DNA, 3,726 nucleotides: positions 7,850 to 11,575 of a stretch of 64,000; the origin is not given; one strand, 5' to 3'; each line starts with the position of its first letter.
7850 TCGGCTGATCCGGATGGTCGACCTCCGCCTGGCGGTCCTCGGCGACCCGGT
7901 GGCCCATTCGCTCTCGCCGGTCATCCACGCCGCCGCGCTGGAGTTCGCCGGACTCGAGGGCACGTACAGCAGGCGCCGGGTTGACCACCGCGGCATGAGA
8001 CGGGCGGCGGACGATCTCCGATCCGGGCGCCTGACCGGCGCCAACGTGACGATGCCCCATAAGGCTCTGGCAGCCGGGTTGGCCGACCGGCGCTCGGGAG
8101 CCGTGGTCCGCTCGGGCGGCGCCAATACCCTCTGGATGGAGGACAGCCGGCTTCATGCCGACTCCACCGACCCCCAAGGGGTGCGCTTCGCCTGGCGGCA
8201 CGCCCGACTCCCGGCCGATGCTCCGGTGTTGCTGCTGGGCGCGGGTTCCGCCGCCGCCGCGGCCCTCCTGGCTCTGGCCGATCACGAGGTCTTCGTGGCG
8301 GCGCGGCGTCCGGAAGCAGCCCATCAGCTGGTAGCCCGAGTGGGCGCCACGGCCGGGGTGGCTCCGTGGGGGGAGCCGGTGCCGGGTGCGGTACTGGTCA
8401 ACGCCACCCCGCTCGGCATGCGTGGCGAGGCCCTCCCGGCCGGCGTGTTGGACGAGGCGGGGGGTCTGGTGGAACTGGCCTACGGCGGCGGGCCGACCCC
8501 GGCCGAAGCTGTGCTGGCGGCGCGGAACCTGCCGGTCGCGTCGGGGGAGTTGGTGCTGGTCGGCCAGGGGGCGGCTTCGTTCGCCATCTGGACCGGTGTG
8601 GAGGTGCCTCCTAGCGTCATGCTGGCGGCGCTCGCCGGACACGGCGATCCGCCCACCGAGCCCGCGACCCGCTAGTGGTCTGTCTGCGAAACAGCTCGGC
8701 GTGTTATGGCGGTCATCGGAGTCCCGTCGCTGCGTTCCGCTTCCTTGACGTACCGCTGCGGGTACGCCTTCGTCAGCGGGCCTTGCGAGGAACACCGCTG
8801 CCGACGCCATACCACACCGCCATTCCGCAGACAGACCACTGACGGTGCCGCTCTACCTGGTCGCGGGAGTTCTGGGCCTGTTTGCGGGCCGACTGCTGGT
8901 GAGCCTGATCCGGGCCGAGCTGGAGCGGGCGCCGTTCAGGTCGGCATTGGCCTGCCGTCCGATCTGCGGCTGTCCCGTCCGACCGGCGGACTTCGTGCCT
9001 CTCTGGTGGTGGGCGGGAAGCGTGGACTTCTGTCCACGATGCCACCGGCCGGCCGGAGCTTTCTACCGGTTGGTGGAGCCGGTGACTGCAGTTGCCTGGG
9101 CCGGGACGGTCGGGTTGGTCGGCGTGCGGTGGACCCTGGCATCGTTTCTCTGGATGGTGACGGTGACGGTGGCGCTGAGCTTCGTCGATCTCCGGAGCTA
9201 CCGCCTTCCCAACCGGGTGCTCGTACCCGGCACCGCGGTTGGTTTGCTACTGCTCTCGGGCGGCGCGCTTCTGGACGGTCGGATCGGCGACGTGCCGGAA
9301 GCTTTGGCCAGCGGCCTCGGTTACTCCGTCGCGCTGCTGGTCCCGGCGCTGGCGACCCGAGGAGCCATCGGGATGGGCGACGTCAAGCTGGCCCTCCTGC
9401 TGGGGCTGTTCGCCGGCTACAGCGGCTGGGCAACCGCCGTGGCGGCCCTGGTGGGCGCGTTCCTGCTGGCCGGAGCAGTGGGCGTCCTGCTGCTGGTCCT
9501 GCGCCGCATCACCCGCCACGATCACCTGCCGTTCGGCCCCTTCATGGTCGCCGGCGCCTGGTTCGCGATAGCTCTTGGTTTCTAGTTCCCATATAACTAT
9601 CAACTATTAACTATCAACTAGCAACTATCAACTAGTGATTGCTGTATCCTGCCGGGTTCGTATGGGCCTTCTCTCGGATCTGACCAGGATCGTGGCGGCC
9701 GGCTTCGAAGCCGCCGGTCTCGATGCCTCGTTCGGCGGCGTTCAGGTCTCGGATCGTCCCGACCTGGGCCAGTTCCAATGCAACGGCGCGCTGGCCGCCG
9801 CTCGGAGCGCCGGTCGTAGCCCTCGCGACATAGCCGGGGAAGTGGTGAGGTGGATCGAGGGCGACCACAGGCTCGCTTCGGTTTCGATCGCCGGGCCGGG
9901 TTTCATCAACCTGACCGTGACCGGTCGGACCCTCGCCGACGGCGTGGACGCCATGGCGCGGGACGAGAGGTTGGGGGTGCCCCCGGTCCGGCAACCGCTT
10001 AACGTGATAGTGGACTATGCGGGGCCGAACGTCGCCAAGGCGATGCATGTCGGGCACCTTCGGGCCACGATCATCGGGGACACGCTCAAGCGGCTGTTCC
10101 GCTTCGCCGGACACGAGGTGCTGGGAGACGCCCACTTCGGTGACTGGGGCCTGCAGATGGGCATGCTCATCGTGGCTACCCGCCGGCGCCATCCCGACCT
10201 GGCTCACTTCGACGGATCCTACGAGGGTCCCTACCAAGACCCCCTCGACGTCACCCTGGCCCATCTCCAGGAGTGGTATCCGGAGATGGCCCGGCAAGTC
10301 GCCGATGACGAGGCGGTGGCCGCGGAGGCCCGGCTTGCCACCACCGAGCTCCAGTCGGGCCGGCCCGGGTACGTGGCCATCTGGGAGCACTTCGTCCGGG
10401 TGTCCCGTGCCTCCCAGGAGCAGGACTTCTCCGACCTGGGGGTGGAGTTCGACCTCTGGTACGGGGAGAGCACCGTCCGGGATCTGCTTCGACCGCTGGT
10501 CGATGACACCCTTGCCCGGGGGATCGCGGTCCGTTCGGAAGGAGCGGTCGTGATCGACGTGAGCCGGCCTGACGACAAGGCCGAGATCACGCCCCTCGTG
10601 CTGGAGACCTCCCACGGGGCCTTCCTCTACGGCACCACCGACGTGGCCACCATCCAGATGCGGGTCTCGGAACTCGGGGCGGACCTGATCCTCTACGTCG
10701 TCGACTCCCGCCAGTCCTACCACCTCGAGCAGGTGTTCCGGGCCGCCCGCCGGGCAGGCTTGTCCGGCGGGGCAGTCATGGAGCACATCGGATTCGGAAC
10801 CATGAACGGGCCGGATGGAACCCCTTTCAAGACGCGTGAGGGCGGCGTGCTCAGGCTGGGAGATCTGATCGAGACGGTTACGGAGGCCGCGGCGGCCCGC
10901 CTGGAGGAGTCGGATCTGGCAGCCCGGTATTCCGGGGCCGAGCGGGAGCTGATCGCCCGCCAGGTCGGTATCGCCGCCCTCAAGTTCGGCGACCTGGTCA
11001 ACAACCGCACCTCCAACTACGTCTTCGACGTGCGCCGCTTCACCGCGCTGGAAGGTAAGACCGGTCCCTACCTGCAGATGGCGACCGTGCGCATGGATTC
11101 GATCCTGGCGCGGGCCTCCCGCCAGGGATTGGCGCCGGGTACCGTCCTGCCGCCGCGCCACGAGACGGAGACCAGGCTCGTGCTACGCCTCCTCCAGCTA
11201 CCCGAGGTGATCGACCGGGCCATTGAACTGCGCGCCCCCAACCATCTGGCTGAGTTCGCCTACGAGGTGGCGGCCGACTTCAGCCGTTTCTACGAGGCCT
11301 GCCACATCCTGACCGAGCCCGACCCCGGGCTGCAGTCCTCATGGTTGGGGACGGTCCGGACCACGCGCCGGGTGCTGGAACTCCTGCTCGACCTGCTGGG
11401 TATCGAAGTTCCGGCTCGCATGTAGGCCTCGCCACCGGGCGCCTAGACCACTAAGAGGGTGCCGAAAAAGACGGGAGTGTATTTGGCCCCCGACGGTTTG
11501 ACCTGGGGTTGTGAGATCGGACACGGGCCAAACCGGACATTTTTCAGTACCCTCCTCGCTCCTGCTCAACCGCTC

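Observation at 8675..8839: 165-bp structured element bounded by perfect 14-bp terminal inverted repeats immediately upstream of the prepilin peptidase gene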

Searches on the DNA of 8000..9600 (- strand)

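Call 4: search_rna_families(source=window, start=8000, end=9600, threshold=evalue, max_evalue=1, show_alignments=3)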
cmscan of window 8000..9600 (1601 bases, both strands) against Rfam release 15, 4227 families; matches with E-value up to 1: 0.
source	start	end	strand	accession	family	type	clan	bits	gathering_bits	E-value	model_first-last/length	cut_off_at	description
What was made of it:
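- On Rfam structured RNA family: No hit at E <= 1 (call 4).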

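Call 52: build_rna_model(alignment_id=A1, structure=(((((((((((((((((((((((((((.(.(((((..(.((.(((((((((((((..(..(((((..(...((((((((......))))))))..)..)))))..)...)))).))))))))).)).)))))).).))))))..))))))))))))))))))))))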
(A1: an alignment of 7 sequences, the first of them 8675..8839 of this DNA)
Model R1 built from alignment A1 (7 sequences, 165 columns); structure: as given.
model positions 165; base pairs 64; branch points 0; effective number of sequences 0.54; information 0.59 bits per position. Calibrated on 0.2 Mb of random sequence (short: E-values are rough).
structure used (alignment columns):
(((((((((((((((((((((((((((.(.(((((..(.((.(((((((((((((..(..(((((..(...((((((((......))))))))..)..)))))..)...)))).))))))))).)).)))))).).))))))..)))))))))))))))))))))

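Call 57: search_with_rna_model(model_id=R1, sources=[window, L003, L005, L084, L085, L089, L092, L095, L099, L105, L114, L117, L122, L123, L127, L129, L131, L135, L136, L137, L138, L139, L140, L141, L142, L143], max_evalue=0.01, make_alignment=true)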
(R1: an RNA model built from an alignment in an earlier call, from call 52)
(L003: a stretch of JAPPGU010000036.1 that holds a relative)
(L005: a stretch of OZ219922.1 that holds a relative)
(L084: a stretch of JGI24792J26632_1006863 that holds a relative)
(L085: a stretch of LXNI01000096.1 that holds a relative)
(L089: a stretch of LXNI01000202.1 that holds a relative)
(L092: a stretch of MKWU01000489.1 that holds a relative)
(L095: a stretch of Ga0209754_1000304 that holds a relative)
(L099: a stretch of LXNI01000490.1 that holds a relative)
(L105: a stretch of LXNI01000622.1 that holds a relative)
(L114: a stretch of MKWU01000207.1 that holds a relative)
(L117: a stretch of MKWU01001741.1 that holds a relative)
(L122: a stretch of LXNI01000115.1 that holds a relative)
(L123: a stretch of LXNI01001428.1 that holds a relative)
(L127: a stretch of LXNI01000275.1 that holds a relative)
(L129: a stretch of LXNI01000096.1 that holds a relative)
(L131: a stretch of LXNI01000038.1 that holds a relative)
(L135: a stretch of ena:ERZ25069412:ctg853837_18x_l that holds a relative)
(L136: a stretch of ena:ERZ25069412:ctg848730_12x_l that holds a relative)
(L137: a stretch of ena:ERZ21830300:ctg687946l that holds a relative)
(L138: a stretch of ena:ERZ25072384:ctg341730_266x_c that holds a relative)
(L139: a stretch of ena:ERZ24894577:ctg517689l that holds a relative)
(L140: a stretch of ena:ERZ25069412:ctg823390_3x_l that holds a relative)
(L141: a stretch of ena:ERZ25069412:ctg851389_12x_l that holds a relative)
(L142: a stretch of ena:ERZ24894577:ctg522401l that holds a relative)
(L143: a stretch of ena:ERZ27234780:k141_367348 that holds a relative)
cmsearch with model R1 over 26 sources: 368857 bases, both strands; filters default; matches with E-value up to 0.01: 76.
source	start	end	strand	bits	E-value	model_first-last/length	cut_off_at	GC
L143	10378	10542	-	190.9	3.6e-34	1-165/165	no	0.65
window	8675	8839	-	189.7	6e-34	1-165/165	no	0.64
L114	2207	2370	+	189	8.2e-34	1-165/165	no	0.65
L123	14610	14774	+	187.1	1.9e-33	1-165/165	no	0.65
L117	7650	7814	-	183.5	9.3e-33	1-165/165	no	0.69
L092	9936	10100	+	181.5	2.2e-32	1-165/165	no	0.7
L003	7417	7579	+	170.1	3.4e-30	1-165/165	no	0.66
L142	11213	11375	+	164.4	4.3e-29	1-165/165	no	0.66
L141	9972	10133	+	163.7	5.8e-29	1-165/165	no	0.67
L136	9985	10146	+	163.2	7.4e-29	1-165/165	no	0.65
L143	10211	10373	-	162.7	8.9e-29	1-165/165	no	0.65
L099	1713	1876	+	162.7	9e-29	1-165/165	no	0.66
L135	10166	10328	-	151.4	1.3e-26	1-165/165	no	0.63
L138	18450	18614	+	150.9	1.6e-26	1-165/165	no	0.67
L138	18616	18781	+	150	2.5e-26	1-165/165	no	0.68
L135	10333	10495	-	149.9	2.6e-26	1-165/165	no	0.63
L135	10500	10660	-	147.5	7.3e-26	1-165/165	no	0.63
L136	10151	10311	+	146.9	9.9e-26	1-165/165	no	0.65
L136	10316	10476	+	146.9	9.9e-26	1-165/165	no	0.65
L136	10481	10641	+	146.7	1.1e-25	1-165/165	no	0.65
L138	10431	10593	+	144.9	2.4e-25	1-165/165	no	0.65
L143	10047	10206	-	143.8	3.8e-25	1-165/165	no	0.66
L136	10646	10806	+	140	2e-24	1-165/165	no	0.65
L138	10267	10429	+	137.4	6.4e-24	1-165/165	no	0.65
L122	8048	8179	+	137.2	7e-24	1-132/165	3'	0.68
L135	10001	10161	-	134.3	2.6e-23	1-165/165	no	0.63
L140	664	824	+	132.4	6e-23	1-165/165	no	0.62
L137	9869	10031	-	129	2.7e-22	1-165/165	no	0.72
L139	10277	10438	-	124.3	2.1e-21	1-165/165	no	0.67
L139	10440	10600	-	122.9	3.9e-21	1-165/165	no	0.69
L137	10033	10193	-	111.6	5.8e-19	1-165/165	no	0.72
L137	10195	10355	-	106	6.7e-18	1-165/165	no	0.71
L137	10357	10517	-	99.1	1.4e-16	1-165/165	no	0.71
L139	10118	10275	-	99.1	1.5e-16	1-165/165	no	0.68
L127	5470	5574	+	78.9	1.1e-12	1-105/165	3'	0.63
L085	260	355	+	74.9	6.3e-12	1-165/165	no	0.66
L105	343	431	+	70.6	4.2e-11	1-165/165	no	0.66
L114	2207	2370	-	65.8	3.5e-10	1-165/165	no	0.65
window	8675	8839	+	63.3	1.1e-09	1-165/165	no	0.64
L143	10378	10542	+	62.8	1.4e-09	1-165/165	no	0.65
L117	9786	9856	-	59.9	4.8e-09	1-165/165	no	0.61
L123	14610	14774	-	56.7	2e-08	1-165/165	no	0.65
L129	8679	8749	+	51.5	2e-07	1-165/165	no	0.59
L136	9985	10146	-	50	3.9e-07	1-165/165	no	0.65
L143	10211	10373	+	49.8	4.2e-07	1-165/165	no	0.65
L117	7650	7814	+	45.9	2.3e-06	1-165/165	no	0.69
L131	5464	5533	+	44.6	4.1e-06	1-165/165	no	0.61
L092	9936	10100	-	43.7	6.2e-06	1-165/165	no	0.7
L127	5398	5468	+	43.5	6.7e-06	1-165/165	no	0.68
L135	10333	10495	+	43.4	7e-06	1-165/165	no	0.63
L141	9972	10133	-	42.5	1.1e-05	1-165/165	no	0.67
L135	10166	10328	+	42.3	1.1e-05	1-165/165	no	0.63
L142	11213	11375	-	41.8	1.5e-05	1-165/165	no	0.66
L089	8788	8829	-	41.2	1.9e-05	1-165/165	no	0.6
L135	10500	10660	+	41.1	2e-05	1-165/165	no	0.63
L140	664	824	-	40.8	2.2e-05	1-165/165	no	0.62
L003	7417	7579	-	40.8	2.2e-05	1-165/165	no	0.66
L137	9869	10031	+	39.3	4.3e-05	1-165/165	no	0.72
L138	10431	10593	-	39.1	4.6e-05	1-165/165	no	0.65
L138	18616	18781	-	38.2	6.9e-05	1-165/165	no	0.68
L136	10481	10641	-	36.5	0.00015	1-165/165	no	0.65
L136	10151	10311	-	36.4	0.00015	1-165/165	no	0.65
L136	10316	10476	-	36.4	0.00015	1-165/165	no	0.65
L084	2813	2885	+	36.2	0.00017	1-165/165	no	0.62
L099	1713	1876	-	35.5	0.00023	1-165/165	no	0.66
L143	10047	10206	+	34.1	0.00043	1-165/165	no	0.66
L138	18450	18614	-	33.5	0.00056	1-165/165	no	0.67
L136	10646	10806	-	32.8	0.00075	1-165/165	no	0.65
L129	8679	8749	-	32.7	0.00078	1-165/165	no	0.59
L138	10267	10429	-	32.5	0.00087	1-165/165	no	0.65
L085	260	355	-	32.1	0.001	1-165/165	no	0.66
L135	10001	10161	+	31.9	0.0012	1-165/165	no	0.63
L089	8788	8829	+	31.1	0.0016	1-165/165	no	0.6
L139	10440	10600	+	30.9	0.0018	1-165/165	no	0.69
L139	10277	10438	+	29.9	0.0027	1-165/165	no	0.67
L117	9786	9856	+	28.7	0.0047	1-165/165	no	0.61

Alignment A2: 76 matches aligned to the model, 195 columns, each read 5' to 3' on its own strand. Consensus structure (alignment columns), stored with it:
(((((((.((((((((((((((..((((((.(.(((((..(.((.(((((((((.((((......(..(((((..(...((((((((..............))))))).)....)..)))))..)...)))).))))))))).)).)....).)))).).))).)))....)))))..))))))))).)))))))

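Call 58: search_with_rna_model(model_id=R1, sources=[window, L003, L092, L099, L114, L117, L123, L135, L136, L137, L138, L139, L140, L141, L142, L143], max_evalue=1e-15, make_alignment=true)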
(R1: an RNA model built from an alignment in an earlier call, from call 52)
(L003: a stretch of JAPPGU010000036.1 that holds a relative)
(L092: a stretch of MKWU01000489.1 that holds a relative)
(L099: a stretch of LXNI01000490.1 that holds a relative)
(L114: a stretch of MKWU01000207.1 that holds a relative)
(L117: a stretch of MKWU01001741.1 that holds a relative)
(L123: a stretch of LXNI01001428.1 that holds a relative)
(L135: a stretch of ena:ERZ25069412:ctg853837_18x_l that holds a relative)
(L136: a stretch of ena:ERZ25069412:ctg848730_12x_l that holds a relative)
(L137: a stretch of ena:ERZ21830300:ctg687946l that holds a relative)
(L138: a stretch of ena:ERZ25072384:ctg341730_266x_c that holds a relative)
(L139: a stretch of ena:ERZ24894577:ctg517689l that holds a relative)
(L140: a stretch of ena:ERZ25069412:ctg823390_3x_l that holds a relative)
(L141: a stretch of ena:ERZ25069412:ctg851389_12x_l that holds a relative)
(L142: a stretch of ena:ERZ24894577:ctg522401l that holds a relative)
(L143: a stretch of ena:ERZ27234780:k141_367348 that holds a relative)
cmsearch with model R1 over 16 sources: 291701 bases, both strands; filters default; matches with E-value up to 1e-15: 33.
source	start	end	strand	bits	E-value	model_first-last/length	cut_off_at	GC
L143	10378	10542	-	190.9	2.8e-34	1-165/165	no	0.65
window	8675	8839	-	189.7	4.7e-34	1-165/165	no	0.64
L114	2207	2370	+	189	6.4e-34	1-165/165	no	0.65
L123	14610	14774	+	187.1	1.5e-33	1-165/165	no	0.65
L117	7650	7814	-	183.5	7.3e-33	1-165/165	no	0.69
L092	9936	10100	+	181.5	1.8e-32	1-165/165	no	0.7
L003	7417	7579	+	170.1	2.7e-30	1-165/165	no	0.66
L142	11213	11375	+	164.4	3.4e-29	1-165/165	no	0.66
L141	9972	10133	+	163.7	4.6e-29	1-165/165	no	0.67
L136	9985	10146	+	163.2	5.8e-29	1-165/165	no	0.65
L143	10211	10373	-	162.7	7e-29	1-165/165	no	0.65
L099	1713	1876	+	162.7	7.1e-29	1-165/165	no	0.66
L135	10166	10328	-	151.4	1.1e-26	1-165/165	no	0.63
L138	18450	18614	+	150.9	1.3e-26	1-165/165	no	0.67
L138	18616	18781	+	150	2e-26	1-165/165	no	0.68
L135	10333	10495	-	149.9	2.1e-26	1-165/165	no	0.63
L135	10500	10660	-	147.5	5.8e-26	1-165/165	no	0.63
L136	10151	10311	+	146.9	7.8e-26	1-165/165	no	0.65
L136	10316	10476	+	146.9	7.8e-26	1-165/165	no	0.65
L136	10481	10641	+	146.7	8.4e-26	1-165/165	no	0.65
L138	10431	10593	+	144.9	1.9e-25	1-165/165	no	0.65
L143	10047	10206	-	143.8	3e-25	1-165/165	no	0.66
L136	10646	10806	+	140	1.6e-24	1-165/165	no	0.65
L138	10267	10429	+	137.4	5.1e-24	1-165/165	no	0.65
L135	10001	10161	-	134.3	2e-23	1-165/165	no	0.63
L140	664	824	+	132.4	4.7e-23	1-165/165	no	0.62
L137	9869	10031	-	129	2.1e-22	1-165/165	no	0.72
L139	10277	10438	-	124.3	1.7e-21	1-165/165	no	0.67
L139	10440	10600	-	122.9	3e-21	1-165/165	no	0.69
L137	10033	10193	-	111.6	4.6e-19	1-165/165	no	0.72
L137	10195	10355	-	106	5.3e-18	1-165/165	no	0.71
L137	10357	10517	-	99.1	1.1e-16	1-165/165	no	0.71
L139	10118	10275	-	99.1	1.1e-16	1-165/165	no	0.68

Alignment A3: 33 matches aligned to the model, 169 columns, each read 5' to 3' on its own strand. Consensus structure (alignment columns), stored with it:
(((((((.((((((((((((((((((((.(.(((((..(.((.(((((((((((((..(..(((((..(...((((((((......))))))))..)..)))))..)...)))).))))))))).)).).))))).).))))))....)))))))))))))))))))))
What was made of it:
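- On Bacterial MITE (generic): 33 full-length copies in 16 sources, plus minis (calls 57, 58).
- The covariance model found 33 full-length copies in 16 sources (call 58).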

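Call 68: search_rna_families(source=window, start=8660, end=8855, threshold=evalue, max_evalue=10)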
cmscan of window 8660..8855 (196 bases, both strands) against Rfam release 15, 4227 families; matches with E-value up to 10: 5.
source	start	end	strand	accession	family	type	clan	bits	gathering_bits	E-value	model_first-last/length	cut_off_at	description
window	8675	8839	-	RF04159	MIR1437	Gene; miRNA;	-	22.3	168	0.066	1-192/192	no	MIR1437 microRNA precursor family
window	8673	8840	-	RF03175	MIR3454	Gene; miRNA;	-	19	142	0.12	1-147/147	no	MIR3454 microRNA precursor family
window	8747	8799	-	RF00625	P11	Gene;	-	15.7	70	0.15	1-139/139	no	Pseudomonas sRNA P11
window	8775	8799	+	RF03917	mir-4449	Gene; miRNA;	-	14.5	71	9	1-69/69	no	mir-4449 microRNA precursor family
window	8748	8824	-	RF04201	MIR7510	Gene; miRNA;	-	13.2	93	6.3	1-79/79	no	MIR7510 microRNA precursor family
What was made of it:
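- On Rfam structured RNA family: At E <= 10 only plant miRNA-precursor hairpins appear, at 13-22 bits against gathering scores of 70-168 (call 68).
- No Rfam family matches (calls 4, 68).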

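Call 69: search_dna_similar(query=window:8675-8839:-, collection=plasmids, mode=distant, max_evalue=0.01, max_rows=10)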
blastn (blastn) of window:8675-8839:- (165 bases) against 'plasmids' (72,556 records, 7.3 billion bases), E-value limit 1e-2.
No match.

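Call 70: search_dna_similar(query=window:8675-8839:-, collection=phages, mode=distant, max_evalue=0.01, max_rows=10)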
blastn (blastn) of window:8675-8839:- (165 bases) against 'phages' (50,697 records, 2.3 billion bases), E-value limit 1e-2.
No match.

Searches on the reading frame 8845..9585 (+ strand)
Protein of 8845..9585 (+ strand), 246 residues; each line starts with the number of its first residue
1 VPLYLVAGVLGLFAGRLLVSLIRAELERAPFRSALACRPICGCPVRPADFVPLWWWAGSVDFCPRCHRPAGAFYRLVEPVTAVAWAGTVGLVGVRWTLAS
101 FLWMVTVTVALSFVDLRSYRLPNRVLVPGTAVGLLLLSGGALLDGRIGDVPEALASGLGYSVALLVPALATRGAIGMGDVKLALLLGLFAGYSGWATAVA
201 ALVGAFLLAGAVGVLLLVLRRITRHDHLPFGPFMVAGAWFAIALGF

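Call 10: find_encoding_contigs(protein=window:8845-9585:+, flank=3000, max_places=10)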
Protein window:8845-9585:+ (246 aa): 7 contigs read that carry it; 2 places shown.
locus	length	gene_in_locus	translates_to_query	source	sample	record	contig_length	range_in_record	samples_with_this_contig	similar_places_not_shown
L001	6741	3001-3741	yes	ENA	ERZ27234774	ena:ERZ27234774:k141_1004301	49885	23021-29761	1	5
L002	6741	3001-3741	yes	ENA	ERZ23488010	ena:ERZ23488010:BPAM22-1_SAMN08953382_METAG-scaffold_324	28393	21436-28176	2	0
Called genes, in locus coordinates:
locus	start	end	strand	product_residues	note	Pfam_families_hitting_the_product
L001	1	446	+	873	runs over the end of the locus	PF01411:tRNA-synt_2c, PF07973:tRNA_SAD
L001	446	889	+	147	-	PF03652:RuvX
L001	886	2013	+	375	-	PF02618:YceG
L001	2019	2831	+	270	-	PF08501:Shikimate_dh_N, PF18317:SDH_C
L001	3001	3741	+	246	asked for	PF01478:Peptidase_A24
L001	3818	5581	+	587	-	PF03485:Arg_tRNA_synt_N, PF00750:tRNA-synt_1d, PF05746:DALR_1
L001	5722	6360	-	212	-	-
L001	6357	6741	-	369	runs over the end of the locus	PF02754:CCG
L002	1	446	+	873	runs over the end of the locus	PF01411:tRNA-synt_2c, PF07973:tRNA_SAD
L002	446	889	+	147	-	PF03652:RuvX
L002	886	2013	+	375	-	PF02618:YceG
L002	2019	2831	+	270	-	PF08501:Shikimate_dh_N, PF18317:SDH_C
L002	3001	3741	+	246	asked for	PF01478:Peptidase_A24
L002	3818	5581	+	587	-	PF03485:Arg_tRNA_synt_N, PF00750:tRNA-synt_1d, PF05746:DALR_1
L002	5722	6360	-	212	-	-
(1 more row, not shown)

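Call 11: search_protein_families(library=pfam, proteins=[window:8845-9585:+])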
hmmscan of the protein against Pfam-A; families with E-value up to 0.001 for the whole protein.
window:8845-9585:+ (246 aa): 1 family
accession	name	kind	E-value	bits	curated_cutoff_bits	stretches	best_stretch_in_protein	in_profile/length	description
PF01478.23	Peptidase_A24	-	7.6e-12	46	26.5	1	104-213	3-103/104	Type IV leader peptidase family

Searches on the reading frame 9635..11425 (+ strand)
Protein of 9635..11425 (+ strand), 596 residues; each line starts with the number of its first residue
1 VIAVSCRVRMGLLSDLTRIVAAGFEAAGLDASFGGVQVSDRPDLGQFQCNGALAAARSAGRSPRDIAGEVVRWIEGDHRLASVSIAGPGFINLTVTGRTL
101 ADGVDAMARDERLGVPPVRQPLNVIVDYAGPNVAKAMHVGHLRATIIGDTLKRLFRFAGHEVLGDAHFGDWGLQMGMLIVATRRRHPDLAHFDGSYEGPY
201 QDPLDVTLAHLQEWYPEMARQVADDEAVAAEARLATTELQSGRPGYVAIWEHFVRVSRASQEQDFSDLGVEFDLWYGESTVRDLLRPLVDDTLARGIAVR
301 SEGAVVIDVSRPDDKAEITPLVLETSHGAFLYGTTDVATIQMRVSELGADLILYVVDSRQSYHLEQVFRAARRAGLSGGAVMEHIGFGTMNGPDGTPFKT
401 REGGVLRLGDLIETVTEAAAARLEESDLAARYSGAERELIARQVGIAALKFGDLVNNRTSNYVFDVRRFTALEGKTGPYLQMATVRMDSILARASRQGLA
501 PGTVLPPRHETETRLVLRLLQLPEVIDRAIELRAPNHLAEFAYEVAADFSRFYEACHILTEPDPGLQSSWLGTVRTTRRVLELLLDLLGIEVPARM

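Call 11: search_protein_families(library=pfam, proteins=[window:9635-11425:+])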
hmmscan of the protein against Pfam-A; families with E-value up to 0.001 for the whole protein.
window:9635-11425:+ (596 aa): 3 families
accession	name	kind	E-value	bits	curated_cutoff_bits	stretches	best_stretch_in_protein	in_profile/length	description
PF00750.26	tRNA-synt_1d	-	5.2e-80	269.5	23.3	1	118-465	16-348/349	tRNA synthetases class I (R), catalytic domain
PF05746.21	DALR_1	-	6.9e-23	81.4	22.3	1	480-596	1-117/117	DALR anticodon binding domain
PF03485.21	Arg_tRNA_synt_N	-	8.7e-14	52.4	21.5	1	31-94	21-84/85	Arginyl tRNA synthetase N terminal domain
